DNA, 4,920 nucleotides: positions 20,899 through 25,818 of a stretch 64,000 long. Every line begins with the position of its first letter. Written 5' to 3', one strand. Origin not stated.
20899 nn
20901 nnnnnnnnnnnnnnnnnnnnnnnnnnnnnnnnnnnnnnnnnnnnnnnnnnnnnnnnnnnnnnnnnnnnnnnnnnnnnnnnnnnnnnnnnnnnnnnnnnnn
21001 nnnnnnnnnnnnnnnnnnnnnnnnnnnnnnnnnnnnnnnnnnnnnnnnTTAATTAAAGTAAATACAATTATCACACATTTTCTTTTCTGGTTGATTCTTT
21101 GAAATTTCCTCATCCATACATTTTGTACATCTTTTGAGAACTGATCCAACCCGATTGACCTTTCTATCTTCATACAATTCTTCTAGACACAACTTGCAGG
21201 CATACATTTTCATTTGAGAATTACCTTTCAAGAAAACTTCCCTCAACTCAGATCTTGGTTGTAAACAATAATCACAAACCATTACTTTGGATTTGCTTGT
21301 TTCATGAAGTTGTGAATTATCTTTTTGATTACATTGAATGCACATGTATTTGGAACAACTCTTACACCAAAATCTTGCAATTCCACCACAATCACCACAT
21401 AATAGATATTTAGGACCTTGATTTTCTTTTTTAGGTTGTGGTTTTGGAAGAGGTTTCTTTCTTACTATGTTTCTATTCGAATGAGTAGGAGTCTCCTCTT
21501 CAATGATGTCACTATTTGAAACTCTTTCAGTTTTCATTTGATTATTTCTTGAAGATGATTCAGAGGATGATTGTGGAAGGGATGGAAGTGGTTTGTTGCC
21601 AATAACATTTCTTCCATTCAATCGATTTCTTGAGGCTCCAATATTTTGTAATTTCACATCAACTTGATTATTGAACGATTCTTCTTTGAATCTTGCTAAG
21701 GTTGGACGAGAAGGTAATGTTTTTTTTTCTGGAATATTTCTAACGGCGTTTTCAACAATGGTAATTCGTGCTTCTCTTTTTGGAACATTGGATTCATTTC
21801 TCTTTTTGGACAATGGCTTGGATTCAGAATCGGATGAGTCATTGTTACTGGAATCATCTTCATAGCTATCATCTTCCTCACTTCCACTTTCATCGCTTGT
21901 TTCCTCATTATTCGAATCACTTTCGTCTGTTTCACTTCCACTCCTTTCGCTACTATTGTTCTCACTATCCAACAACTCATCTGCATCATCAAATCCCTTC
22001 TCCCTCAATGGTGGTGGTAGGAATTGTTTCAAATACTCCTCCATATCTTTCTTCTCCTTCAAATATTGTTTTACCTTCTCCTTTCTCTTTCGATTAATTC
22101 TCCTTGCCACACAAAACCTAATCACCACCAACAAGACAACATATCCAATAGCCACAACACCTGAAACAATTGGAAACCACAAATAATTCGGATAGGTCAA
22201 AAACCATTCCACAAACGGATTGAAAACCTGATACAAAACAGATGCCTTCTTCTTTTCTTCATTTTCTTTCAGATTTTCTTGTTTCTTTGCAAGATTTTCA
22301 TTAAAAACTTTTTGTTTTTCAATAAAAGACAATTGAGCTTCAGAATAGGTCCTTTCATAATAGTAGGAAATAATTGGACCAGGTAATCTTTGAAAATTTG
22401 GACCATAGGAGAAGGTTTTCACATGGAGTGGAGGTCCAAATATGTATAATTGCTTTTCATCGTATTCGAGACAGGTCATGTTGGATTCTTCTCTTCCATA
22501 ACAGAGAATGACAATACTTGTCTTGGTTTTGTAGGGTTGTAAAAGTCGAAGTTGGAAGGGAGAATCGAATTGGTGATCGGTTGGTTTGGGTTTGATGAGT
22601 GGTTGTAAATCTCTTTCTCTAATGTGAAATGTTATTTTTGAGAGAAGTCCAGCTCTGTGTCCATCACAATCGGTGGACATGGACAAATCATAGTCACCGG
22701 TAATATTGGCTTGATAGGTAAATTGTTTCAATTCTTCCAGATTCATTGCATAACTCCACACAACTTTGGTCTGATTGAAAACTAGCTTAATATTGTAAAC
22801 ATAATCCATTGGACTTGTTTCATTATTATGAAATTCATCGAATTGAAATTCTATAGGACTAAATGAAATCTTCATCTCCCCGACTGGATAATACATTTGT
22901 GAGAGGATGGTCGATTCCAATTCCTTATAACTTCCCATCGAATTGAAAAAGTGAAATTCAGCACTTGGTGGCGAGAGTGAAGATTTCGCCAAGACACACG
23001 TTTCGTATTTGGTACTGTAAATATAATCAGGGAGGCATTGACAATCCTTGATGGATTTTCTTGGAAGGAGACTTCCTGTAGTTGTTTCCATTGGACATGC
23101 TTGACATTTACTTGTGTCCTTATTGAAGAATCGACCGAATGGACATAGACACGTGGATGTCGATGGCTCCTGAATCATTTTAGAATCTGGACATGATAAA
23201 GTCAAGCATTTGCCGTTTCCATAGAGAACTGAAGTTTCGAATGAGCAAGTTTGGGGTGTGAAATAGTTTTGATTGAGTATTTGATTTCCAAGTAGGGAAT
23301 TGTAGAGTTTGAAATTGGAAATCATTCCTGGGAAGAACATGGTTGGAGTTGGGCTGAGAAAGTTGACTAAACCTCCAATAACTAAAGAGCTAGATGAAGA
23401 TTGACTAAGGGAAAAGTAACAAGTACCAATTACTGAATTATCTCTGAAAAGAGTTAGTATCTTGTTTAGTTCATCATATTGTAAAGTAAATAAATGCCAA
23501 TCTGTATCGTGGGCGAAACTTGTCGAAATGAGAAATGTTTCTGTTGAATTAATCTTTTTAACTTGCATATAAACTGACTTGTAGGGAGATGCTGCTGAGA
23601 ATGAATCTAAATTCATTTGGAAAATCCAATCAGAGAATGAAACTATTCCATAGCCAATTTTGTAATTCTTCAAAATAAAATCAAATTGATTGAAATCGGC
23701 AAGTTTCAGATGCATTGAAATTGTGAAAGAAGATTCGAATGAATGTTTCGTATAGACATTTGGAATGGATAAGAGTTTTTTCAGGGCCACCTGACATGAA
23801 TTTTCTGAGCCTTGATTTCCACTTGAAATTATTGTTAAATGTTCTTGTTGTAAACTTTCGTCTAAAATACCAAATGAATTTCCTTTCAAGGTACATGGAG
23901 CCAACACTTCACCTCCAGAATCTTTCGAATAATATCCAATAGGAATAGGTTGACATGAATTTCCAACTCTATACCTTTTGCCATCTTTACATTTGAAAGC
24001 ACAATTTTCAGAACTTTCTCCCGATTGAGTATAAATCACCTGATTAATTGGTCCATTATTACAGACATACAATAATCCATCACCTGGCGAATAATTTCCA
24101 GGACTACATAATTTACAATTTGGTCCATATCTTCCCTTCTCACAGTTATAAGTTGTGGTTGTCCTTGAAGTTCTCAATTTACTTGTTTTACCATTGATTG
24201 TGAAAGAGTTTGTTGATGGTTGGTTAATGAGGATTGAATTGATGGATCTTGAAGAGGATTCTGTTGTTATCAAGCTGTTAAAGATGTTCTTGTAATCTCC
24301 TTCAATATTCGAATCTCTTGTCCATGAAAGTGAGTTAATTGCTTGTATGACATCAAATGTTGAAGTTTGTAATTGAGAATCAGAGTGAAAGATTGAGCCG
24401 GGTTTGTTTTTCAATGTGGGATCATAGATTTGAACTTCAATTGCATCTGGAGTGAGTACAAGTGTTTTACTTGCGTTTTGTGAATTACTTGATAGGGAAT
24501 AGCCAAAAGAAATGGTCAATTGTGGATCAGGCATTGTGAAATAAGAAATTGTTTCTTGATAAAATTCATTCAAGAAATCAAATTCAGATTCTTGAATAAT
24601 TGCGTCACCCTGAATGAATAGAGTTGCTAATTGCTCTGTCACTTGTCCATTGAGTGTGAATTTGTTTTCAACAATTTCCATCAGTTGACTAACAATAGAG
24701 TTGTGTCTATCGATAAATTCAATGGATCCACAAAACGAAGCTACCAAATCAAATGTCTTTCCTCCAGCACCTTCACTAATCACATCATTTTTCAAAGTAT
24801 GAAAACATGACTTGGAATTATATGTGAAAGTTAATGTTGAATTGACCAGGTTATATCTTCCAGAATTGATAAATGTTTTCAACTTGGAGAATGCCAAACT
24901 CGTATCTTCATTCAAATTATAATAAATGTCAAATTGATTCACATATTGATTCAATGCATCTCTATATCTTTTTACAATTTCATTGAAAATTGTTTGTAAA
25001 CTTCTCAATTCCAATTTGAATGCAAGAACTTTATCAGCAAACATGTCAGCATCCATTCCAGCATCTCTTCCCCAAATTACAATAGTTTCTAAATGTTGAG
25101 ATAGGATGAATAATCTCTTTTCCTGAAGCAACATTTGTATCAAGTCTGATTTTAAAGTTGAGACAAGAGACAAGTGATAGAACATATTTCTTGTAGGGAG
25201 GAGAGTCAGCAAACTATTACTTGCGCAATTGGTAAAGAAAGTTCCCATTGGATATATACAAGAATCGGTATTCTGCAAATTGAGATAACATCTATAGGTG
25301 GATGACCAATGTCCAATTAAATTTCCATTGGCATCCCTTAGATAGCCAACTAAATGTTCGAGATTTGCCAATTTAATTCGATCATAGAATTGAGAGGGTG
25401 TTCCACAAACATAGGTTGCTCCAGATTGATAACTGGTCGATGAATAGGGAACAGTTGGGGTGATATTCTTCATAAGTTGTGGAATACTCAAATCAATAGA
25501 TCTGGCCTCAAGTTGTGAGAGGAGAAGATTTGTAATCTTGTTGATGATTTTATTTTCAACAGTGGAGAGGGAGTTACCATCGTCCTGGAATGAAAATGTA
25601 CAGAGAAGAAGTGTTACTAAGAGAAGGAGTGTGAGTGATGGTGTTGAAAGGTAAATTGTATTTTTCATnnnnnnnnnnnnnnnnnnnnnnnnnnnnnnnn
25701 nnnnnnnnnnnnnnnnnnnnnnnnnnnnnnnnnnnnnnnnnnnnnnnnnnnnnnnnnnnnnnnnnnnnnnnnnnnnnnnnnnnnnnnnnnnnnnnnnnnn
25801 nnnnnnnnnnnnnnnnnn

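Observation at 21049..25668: Giant type-I membrane protein coupling an EGF/laminin-like Cys-rich ectodomain to cytoplasmic B-box zinc fingers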

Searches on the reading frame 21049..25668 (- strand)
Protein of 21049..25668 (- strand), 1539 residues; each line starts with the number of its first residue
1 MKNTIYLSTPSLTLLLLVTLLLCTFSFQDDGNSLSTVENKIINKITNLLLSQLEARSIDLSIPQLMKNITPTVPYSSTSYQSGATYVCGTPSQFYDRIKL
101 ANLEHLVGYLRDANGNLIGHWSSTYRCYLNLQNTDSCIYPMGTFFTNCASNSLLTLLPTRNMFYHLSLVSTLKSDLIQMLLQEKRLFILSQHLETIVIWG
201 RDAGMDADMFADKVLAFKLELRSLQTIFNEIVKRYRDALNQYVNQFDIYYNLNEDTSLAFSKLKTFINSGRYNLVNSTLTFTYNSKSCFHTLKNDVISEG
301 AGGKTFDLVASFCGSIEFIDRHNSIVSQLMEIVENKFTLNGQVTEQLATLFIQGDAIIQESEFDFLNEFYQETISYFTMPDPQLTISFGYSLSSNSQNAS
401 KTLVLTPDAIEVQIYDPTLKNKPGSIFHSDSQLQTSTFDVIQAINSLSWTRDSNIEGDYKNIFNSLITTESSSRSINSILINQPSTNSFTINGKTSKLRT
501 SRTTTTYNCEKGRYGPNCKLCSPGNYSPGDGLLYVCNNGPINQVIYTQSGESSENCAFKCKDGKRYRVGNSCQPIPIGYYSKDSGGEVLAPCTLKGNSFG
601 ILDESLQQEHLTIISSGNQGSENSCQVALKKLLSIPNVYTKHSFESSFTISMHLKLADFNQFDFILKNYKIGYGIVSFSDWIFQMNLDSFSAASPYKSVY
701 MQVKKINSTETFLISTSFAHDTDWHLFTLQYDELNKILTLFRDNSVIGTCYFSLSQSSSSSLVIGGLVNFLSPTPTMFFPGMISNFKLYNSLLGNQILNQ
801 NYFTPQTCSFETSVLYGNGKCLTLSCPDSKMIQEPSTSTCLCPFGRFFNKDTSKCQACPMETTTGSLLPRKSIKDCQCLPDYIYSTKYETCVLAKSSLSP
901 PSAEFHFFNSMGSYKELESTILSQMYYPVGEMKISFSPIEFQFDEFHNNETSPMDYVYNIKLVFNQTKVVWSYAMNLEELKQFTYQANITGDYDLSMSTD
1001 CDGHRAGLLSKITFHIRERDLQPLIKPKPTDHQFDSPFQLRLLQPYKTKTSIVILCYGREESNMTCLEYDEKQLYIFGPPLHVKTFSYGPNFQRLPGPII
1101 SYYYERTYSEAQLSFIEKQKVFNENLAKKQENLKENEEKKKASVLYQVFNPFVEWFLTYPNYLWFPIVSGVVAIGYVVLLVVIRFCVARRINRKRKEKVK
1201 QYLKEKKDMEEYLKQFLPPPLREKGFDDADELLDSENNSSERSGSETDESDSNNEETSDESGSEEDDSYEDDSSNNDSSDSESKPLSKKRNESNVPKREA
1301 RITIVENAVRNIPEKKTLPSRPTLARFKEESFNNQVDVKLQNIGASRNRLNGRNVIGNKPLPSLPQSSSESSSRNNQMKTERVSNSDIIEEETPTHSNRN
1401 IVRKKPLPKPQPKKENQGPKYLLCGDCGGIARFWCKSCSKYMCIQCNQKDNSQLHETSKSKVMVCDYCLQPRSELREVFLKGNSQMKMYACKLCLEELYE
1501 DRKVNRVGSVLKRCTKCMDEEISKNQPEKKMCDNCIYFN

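Call 3: search_protein_families(library=pfam, proteins=[window:21049-25668:-], max_evalue=10)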
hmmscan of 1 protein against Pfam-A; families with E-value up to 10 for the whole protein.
window:21049-25668:- (1539 aa): 5 families
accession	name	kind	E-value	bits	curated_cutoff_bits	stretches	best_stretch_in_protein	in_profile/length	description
PF14319.11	Zn_Tnp_IS91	-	0.0032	17.9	26.3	1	1414-1467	31-83/90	Transposase zinc-binding domain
PF20990.2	DUF2207_C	-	0.032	14.4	33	1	1118-1216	103-213/247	Predicted membrane protein (DUF2207) C-terminal domain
PF25431.1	zf-C17orf113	-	0.4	11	29.5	1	1458-1491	10-43/63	C17orf113 probable zinc finger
PF04147.17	Nop14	-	0.83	8.2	34.9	1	1201-1295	315-412/862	Nop14-like family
PF02724.19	CDC45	-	8.1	5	34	0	1230-1300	110-196/624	CDC45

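Call 5: find_homologous_proteins(query=window:21049-25668:-, max_evalue=0.001)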
Query window:21049-25668:- (1539 aa): 1 proteins with E <= 0.001 among 8000 candidates.
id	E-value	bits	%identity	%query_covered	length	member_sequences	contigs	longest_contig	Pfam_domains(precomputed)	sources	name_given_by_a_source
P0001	0.0e+0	3536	100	100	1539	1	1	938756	-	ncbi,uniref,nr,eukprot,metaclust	ncbi:predicted protein [Naegleria gruberi]|uniref:Predicted protein n=1 Tax=Naegleria gruberi TaxID=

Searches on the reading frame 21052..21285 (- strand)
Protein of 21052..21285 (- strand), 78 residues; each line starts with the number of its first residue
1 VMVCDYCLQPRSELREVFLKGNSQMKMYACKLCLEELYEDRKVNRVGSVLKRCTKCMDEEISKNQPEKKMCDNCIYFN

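Call 80: search_solved_structures(query=A5, max_evalue=1, show_alignments=2)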
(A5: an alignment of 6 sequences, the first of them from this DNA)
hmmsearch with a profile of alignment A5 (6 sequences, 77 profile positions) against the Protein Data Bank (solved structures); distinct sequences matched with E-value up to 1: 46.
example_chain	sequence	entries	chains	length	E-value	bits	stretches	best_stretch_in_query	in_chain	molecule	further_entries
2i13_A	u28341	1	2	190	0.00011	25.7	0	4-37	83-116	Aart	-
1g2f_C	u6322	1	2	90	0.0085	19.5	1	4-46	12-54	TATA BOX ZINC FINGER PROTEIN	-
5egb_A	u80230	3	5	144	0.011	19.3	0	7-45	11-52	Histone-lysine N-methyltransferase PRDM9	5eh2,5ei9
1g2d_C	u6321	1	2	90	0.012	19.1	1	4-47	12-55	TATA BOX ZINC FINGER PROTEIN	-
5v3g_D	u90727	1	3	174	0.015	18.8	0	7-44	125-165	PR domain zinc finger protein 9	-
4pof_A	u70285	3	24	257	0.03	17.8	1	25-61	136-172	Cell division control protein 21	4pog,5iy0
4ywm_A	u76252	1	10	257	0.031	17.7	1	25-61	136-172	Cell division control protein 21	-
1p47_A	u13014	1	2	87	0.035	17.6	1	4-38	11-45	Early growth response protein 1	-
1jk1_A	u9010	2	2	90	0.035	17.6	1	4-39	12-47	ZIF268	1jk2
4ywl_A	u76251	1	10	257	0.036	17.5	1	25-61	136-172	Cell division control protein 21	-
1zaa_C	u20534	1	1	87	0.037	17.5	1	4-38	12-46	PROTEIN (ZIF268)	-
4x9j_A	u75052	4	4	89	0.038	17.5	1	4-38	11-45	Early growth response protein 1 | Zn Finger protein | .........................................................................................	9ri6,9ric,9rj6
1a1l_A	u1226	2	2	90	0.041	17.4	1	4-39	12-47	PROTEIN (ZIF268 ZINC FINGER PEPTIDE)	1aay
4r2a_A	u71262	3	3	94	0.047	17.2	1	4-39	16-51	Early growth response protein 1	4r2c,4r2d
2wbt_A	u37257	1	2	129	0.053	17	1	14-72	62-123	B-129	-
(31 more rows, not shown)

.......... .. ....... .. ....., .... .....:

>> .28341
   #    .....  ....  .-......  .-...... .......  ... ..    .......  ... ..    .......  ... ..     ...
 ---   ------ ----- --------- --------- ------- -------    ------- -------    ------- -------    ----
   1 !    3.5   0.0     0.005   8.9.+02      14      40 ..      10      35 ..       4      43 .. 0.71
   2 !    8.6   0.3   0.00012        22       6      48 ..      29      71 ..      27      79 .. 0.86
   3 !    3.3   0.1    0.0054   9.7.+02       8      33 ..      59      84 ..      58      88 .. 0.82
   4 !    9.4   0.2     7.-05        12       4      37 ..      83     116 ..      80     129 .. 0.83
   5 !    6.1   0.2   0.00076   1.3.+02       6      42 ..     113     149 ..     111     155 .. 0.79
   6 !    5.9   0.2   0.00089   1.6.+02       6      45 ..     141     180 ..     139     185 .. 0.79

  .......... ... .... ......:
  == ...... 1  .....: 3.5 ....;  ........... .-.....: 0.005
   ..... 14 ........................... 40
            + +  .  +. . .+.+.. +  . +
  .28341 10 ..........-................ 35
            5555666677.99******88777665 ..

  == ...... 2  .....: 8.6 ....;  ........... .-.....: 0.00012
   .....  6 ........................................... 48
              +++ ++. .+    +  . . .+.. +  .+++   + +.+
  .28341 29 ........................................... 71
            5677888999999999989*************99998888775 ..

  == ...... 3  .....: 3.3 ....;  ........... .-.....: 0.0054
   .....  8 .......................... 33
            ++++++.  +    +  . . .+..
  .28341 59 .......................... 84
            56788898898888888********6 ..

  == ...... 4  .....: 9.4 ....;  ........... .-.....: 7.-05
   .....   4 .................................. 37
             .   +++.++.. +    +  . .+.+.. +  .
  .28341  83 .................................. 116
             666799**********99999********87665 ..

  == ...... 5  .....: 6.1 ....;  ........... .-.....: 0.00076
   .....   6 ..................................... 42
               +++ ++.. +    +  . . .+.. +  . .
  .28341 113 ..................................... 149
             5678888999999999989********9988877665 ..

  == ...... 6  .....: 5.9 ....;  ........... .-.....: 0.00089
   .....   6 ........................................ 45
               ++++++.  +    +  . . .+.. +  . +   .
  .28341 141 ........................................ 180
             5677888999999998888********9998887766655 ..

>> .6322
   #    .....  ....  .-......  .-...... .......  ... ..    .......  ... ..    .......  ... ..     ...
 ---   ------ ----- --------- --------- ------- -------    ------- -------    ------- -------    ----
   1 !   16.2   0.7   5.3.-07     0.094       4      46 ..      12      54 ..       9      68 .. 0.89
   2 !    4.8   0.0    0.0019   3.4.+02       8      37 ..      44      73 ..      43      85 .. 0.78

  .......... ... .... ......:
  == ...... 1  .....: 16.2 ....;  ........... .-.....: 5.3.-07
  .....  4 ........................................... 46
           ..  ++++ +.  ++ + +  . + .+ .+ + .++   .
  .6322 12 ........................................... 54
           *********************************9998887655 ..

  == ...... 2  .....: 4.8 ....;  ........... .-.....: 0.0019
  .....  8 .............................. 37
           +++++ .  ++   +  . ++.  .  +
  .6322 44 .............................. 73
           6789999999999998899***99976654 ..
